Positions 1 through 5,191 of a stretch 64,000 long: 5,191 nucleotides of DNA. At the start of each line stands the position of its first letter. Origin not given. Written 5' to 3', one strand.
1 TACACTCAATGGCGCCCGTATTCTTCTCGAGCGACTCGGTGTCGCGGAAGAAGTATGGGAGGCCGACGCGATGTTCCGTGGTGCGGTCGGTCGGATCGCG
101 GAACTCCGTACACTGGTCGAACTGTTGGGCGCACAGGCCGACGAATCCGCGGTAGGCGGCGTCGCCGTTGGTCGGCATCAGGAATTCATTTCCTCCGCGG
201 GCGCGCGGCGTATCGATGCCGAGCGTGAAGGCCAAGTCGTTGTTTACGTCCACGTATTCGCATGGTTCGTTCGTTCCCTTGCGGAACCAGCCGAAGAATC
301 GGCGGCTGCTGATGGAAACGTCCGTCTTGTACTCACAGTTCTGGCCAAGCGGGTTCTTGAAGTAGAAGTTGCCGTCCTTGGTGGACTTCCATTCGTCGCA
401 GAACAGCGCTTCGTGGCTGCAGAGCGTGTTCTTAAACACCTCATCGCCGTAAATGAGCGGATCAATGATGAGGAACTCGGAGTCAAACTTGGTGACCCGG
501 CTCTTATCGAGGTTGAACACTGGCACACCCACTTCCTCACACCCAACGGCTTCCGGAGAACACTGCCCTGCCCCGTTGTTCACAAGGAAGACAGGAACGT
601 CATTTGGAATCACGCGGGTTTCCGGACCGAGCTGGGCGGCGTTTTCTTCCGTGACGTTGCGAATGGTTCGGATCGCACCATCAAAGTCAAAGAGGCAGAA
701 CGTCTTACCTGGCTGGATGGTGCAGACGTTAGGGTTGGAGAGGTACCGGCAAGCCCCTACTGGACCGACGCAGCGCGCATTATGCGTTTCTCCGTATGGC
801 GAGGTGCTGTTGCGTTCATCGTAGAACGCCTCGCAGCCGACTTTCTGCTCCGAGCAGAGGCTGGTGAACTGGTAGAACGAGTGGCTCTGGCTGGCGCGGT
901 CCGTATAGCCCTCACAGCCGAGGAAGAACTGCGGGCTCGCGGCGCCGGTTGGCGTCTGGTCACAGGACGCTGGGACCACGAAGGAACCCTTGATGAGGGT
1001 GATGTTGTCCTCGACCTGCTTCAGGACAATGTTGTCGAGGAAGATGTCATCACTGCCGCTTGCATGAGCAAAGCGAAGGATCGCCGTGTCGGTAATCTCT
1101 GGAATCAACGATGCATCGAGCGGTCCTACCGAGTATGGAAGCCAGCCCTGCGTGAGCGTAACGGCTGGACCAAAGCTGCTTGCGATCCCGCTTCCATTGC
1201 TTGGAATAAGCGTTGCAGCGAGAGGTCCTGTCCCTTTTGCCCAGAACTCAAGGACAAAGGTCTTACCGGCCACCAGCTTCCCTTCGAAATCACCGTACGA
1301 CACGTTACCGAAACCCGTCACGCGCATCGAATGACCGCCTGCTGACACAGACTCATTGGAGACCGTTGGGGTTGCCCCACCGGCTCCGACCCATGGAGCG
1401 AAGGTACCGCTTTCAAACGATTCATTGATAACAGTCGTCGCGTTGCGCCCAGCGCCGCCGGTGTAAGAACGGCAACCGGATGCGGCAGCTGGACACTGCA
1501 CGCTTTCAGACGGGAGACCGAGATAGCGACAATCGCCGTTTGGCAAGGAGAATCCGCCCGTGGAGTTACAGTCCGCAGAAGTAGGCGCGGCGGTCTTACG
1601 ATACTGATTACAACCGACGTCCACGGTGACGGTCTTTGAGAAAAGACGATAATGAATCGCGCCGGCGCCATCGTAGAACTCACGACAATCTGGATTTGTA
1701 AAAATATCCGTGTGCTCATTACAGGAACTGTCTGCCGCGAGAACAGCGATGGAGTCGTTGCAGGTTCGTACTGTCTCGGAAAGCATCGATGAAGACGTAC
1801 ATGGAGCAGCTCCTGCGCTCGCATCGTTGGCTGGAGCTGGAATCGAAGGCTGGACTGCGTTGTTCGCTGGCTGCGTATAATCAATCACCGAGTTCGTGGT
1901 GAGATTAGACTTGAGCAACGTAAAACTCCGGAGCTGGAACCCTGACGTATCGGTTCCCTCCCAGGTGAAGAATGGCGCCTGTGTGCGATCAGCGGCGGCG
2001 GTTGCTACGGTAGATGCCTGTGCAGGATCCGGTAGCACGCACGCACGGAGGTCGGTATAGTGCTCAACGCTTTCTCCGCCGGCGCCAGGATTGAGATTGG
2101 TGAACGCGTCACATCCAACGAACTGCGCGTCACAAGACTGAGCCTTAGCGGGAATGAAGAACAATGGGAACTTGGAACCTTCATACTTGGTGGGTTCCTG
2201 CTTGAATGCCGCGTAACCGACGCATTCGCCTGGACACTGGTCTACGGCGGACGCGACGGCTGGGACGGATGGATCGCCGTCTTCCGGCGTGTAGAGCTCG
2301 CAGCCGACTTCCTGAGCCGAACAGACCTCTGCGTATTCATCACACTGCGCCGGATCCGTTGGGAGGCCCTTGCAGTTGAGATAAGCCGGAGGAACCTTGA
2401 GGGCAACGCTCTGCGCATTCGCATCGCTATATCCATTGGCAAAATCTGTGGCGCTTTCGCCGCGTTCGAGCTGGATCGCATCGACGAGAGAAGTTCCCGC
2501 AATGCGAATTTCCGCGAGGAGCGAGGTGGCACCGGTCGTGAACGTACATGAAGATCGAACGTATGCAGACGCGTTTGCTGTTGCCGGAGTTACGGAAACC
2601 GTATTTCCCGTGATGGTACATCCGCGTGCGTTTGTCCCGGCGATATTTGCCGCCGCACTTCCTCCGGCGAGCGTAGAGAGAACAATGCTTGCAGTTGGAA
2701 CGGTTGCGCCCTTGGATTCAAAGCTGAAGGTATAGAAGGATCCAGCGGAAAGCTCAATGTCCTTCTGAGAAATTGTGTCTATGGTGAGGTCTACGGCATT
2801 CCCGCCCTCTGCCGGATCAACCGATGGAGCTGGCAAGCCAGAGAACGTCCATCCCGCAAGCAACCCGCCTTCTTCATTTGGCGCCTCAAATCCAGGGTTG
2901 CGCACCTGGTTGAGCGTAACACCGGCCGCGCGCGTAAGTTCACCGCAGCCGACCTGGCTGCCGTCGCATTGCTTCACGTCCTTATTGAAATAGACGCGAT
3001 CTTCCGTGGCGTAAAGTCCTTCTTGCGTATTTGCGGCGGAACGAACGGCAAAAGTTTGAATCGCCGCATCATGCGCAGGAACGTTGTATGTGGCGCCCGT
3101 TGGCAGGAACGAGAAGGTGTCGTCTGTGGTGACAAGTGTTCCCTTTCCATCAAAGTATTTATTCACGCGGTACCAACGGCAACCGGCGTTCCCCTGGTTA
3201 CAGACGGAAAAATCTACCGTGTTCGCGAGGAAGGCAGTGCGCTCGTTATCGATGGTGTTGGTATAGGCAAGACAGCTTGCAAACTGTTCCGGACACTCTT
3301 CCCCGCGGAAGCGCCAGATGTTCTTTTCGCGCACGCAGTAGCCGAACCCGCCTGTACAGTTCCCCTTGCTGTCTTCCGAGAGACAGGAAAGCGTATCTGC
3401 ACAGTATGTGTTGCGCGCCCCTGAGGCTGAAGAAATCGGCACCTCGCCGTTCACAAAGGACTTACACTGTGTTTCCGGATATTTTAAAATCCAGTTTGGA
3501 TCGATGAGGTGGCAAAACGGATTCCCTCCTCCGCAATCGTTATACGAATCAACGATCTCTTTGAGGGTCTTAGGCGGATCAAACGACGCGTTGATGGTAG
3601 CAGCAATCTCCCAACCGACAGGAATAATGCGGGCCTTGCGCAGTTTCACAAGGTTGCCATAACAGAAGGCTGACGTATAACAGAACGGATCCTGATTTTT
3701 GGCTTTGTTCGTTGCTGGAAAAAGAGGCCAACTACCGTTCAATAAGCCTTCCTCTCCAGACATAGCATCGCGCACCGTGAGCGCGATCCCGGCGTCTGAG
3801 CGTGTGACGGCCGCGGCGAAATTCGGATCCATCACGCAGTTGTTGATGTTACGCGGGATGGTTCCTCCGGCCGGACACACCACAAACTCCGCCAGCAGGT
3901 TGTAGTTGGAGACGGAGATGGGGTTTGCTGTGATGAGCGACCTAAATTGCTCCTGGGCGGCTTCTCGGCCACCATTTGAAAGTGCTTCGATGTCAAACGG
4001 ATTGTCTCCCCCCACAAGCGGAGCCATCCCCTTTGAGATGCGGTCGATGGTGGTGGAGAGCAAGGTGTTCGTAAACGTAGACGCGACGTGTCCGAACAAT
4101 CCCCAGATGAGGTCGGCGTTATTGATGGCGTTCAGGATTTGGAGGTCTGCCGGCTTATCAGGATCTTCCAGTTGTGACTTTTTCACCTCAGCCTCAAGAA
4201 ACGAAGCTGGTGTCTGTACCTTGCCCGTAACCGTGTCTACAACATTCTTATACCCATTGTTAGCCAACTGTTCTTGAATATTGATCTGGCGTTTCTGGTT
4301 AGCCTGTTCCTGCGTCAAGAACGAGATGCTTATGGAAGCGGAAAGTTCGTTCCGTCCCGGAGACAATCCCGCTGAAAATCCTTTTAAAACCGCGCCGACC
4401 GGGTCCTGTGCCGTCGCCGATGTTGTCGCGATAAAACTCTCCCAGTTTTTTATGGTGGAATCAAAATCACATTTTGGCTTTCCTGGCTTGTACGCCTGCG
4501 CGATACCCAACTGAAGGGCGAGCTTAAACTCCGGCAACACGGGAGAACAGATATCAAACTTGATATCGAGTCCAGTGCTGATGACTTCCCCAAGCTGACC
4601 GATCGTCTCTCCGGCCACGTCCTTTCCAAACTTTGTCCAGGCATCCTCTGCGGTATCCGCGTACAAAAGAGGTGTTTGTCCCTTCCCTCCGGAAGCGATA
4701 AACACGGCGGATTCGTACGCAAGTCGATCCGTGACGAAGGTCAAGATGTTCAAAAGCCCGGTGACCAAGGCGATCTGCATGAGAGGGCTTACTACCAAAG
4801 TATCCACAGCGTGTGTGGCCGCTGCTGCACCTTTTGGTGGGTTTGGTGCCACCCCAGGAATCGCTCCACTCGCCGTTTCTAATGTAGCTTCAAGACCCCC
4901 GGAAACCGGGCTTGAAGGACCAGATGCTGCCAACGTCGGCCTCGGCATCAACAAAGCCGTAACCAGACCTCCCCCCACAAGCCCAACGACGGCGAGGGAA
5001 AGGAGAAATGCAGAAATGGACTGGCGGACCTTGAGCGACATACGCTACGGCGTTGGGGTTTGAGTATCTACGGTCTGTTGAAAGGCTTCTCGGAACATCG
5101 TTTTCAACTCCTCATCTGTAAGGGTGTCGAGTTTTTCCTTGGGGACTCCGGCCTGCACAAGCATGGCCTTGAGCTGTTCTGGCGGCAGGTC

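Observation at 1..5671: Operon of a TSP3-repeat membrane protein and a >1,680-aa cysteine-rich CBM-bearing giant surface protein, missed by the ORF track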

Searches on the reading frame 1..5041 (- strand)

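Call 6: search_protein_families(library=pfam, proteins=[window:1-5041:-], max_evalue=1)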
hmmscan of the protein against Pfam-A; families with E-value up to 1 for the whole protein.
window:1-5041:- (1680 aa): 2 families
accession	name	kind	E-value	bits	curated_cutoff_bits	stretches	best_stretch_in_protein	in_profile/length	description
PF02018.23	CBM_4_9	-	7.7e-08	33.2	25.9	1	1203-1273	3-76/136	Carbohydrate binding domain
PF07705.17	CARDB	-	0.35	11.5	22.7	0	605-661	19-72/101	CARDB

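Call 7: search_protein_families(library=ncbifam, proteins=[window:1-5041:-], max_evalue=1)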
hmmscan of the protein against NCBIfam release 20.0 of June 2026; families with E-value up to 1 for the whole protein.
window:1-5041:- (1680 aa): 1 family
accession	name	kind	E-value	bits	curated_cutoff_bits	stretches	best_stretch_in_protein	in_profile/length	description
NF033675.1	NTTRR-F1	subfamily_domain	0.1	12.7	70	1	1203-1243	5-42/155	NTTRR-F1 domain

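Call 8: search_solved_structures(query=window:1-5041:-, max_evalue=1)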
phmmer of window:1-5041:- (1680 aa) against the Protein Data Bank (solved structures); distinct sequences matched with E-value up to 1: 5.
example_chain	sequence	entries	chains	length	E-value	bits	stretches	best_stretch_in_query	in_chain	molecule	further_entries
6eri_BF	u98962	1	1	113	0.37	11.3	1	1252-1321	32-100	30S ribosomal protein S6 alpha, chloroplastic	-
5hul_A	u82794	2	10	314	0.44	11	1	1313-1359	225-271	Quinolinate phosphoribosyltransferase | Nicotinate-nucleotide diphosphorylase (Carboxylating)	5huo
5hup_A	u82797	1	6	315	0.44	11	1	1313-1359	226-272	Nicotinate-nucleotide pyrophosphorylase (Carboxylating)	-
5x8p_f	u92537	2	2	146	0.72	10.3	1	1252-1321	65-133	30S ribosomal protein S6 alpha, chloroplastic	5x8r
4v61_AF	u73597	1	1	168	1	9.9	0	1252-1321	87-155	Ribosomal Protein S6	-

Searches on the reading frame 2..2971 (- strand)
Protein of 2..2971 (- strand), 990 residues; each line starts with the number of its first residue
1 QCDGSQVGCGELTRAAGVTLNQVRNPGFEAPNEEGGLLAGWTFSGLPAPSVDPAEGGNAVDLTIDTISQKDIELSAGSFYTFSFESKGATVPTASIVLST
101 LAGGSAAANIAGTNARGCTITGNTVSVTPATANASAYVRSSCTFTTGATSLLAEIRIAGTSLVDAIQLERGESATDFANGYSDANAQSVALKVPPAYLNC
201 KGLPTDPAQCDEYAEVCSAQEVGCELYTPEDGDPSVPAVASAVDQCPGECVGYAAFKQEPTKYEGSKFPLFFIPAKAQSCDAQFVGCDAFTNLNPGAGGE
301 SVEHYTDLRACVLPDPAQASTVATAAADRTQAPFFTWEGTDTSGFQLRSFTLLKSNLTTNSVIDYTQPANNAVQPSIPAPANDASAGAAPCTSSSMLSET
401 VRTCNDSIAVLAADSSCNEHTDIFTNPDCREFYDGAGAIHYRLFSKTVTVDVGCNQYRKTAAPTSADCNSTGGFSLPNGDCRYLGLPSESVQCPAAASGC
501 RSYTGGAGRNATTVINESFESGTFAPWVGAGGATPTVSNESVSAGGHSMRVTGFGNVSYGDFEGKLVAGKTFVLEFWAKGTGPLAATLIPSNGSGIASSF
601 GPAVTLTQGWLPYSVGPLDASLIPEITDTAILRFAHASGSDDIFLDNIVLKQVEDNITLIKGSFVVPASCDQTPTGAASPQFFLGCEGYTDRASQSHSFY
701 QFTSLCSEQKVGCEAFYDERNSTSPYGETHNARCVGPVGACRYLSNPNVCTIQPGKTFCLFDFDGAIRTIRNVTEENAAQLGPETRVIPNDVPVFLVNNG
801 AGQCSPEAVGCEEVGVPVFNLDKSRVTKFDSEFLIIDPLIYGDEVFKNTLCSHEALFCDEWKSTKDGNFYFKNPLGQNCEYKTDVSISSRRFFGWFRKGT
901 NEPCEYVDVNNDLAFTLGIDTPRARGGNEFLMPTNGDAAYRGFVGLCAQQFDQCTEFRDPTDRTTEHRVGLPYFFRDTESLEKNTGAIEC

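Call 41: predict_structure(alignment_id=A6)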
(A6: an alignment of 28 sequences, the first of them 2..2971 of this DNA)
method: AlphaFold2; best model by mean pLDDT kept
length: 990 residues; sequences in the alignment: 28
mean_pLDDT: 73.2   pTM: 0.48
mean pLDDT of the five models: 73.2, 72.9, 65.8, 65.0, 62.9
residues with pLDDT >= 90: 133; 70-90: 545; 50-70: 175; < 50: 137
segments of 3 or more residues with pLDDT < 50: 33-36, 272-274, 316-320, 507-509, 656-659, 801-813, 831-877, 940-990
pLDDT, mean of each block of 10 residues (from residue 1): 62 84 76 55 67 75 79 83 90 90 70 83 87 87 86 89 89 82 81 73 74 79 83 72 78 65 72 55 85 75 92 65 61 88 86 89 74 56 86 89 89 85 86 90 92 90 84 89 93 86 57 78 80 83 76 82 77 85 89 82 82 75 79 81 86 57 56 68 73 86 75 85 77 82 70 84 67 62 74 80 41 52 54 43 35 26 30 47 80 82 84 85 76 56 35 39 41 36 27
secondary structure, 60 per line:
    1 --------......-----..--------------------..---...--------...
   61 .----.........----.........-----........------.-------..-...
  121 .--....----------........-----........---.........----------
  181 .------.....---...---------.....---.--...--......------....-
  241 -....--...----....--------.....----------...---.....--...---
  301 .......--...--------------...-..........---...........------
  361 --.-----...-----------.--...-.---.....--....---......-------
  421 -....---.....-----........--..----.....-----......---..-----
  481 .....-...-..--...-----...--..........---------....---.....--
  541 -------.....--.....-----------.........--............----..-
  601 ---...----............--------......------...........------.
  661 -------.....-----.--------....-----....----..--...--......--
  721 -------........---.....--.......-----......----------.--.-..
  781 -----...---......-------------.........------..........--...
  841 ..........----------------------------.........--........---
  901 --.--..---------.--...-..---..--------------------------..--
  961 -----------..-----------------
elements in order (helices of 4 or more, strands of 3 or more residues): E9-14 E47-49 E58-61 E66-74 E79-87 E93-100 E118-121 E124-127 E138-145 E151-158 E162-170 E188-192 H208-212 E224-229 E236-239 E255-258 E267-271 E288-292 E301-307 E310-312 E331-340 E344-354 E394-398 E401-404 H408-413 H422-425 E429-433 E439-443 E455-459 H465-470 E481-485 E503-505 E511-517 E527-530 E534-538 E548-552 E555-559 E571-579 E582-589 H590-593 E604-606 E611-619 E631-636 E643-653 H668-671 E687-690 E696-699 E713-718 E728-735 E739-743 E746-752 E758-763 E786-788 E792-797 E811-819 E826-835 H838-850 E879-887 E890-897 E920-922

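Call 43: fold_search(model_id=the predicted structure, library=pdb)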
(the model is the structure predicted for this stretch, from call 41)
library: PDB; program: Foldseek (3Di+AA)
matches with E <= 10: 1504; with E <= 0.001: 144
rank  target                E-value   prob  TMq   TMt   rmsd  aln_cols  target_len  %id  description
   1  4xup_D                6.2e-08  1.00  0.14  0.38  24.8       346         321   11  Structure of the N-terminal CBM22-1-CBM22-2 tandem domain from Paenibacillus barcinonensis Xyn10C (released 2015-06-03)
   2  4xup_F                1.7e-07  1.00  0.13  0.36  24.3       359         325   11  Structure of the N-terminal CBM22-1-CBM22-2 tandem domain from Paenibacillus barcinonensis Xyn10C (released 2015-06-03)
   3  4xup_E                2.0e-07  1.00  0.13  0.70   3.6       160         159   18  Structure of the N-terminal CBM22-1-CBM22-2 tandem domain from Paenibacillus barcinonensis Xyn10C (released 2015-06-03)
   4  4xup_C                2.2e-07  1.00  0.13  0.68   3.6       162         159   17  Structure of the N-terminal CBM22-1-CBM22-2 tandem domain from Paenibacillus barcinonensis Xyn10C (released 2015-06-03)
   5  4xup_A                2.7e-07  1.00  0.13  0.36  23.9       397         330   11  Structure of the N-terminal CBM22-1-CBM22-2 tandem domain from Paenibacillus barcinonensis Xyn10C (released 2015-06-03)
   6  4xup_B                3.1e-07  1.00  0.13  0.37  24.2       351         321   11  Structure of the N-terminal CBM22-1-CBM22-2 tandem domain from Paenibacillus barcinonensis Xyn10C (released 2015-06-03)
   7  4xuo_A                6.7e-07  1.00  0.13  0.69   3.9       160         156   18  Structure of the CBM22-1 xylan-binding domain from Paenibacillus barcinonensis Xyn10C (released 2015-06-03)
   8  3p6b_A                1.0e-06  1.00  0.12  0.56   9.1       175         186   15  The crystal structure of CelK CBM4 from Clostridium thermocellum (released 2011-08-24)
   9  6tfj_B                2.5e-06  1.00  0.12  0.15  37.0       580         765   10  Vip3Aa protoxin structure (released 2020-08-12)
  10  6yrf_A                2.6e-06  1.00  0.12  0.15  33.4       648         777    8  Vip3Bc1 tetramer (released 2021-03-17)
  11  1h6x                  3.4e-06  1.00  0.13  0.67   4.8       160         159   16  The role of conserved amino acids in the cleft of the C-terminal family 22 carbohydrate binding module of Clostridium th (released 2002-06-27)
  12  2wys_A                3.6e-06  1.00  0.12  0.23   7.0       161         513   16  High resolution crystallographic structure of the Clostridium thermocellum N-terminal endo-1,4-beta-D-xylanase 10B (Xy (released 2010-08-25)
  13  8xmz_A                4.8e-06  1.00  0.12  0.76   3.1       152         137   19  Crystal structure of a novel porphyran-binding carbohydrate binding module (released 2024-01-17)
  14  8dcm_C                5.4e-06  0.97  0.11  0.15  33.0       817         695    7  Crystal structure of Clostridioides difficile binary toxin proCDTb lacking D4 in complex with BINTOXB/22 Fab (released 2023-04-05)
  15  1dyo_A                5.9e-06  1.00  0.12  0.67   4.6       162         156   15  Xylan-Binding Domain from CBM 22, formally x6b domain (released 2000-07-04)
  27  6qev_B                1.1e-05  1.00  0.12  0.09  24.8       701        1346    8  EngBF DARPin Fusion 4b B6 (released 2019-11-06)
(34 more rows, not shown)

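Call 66: fold_search(model_id=the predicted structure, library=viral)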
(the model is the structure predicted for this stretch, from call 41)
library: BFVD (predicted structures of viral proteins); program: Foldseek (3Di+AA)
matches with E <= 10: 1294; with E <= 0.001: 221
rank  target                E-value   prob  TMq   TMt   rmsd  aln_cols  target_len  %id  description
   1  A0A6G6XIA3            3.0e-12  1.00  0.13  0.10  51.8       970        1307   11  (no name in the UniProt tables at hand)
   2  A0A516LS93            7.9e-12  1.00  0.14  0.12  38.9      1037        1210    9  (no name in the UniProt tables at hand)
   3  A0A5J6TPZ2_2          3.8e-11  1.00  0.11  0.12  32.7       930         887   12  (no name in the UniProt tables at hand)
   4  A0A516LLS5            4.4e-11  1.00  0.12  0.09  33.5       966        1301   12  (no name in the UniProt tables at hand)
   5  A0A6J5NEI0            6.7e-11  1.00  0.12  0.12  36.7       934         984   11  Uncharacterized protein [uncultured Caudovirales phage]
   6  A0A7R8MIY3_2          1.8e-10  1.00  0.12  0.12  45.7       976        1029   12  (no name in the UniProt tables at hand)
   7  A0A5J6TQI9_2          4.4e-10  1.00  0.11  0.14  34.6      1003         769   10  (no name in the UniProt tables at hand)
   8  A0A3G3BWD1            6.9e-10  1.00  0.12  0.11  43.9      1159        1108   10  (no name in the UniProt tables at hand)
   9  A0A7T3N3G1            1.0e-09  1.00  0.12  0.12  31.7       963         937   12  Minor tail protein [Arthrobacter phage Wollypog]
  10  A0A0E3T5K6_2          1.4e-09  1.00  0.12  0.12  65.5      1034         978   12  Tail fiber [Bacillus phage Stills]
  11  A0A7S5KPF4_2          1.4e-09  1.00  0.13  0.10  72.3      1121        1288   12  Host specificity protein J [Bacteriophage DSS3_VP1]
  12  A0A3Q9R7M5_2          2.4e-09  1.00  0.12  0.16  58.0       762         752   11  Receptor binding protein [Bacillus phage pW4]
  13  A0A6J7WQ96            4.5e-09  1.00  0.12  0.15  28.5       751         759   11  CBM-cenC domain-containing protein [uncultured Caudovirales phage]
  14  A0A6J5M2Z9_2          5.0e-09  1.00  0.12  0.13  73.6      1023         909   11  Fibronectin type III [uncultured Caudovirales phage]
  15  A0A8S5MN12            5.0e-09  0.99  0.11  0.08  39.4      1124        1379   10  Uncharacterized protein [Siphoviridae sp. ct89Z21]
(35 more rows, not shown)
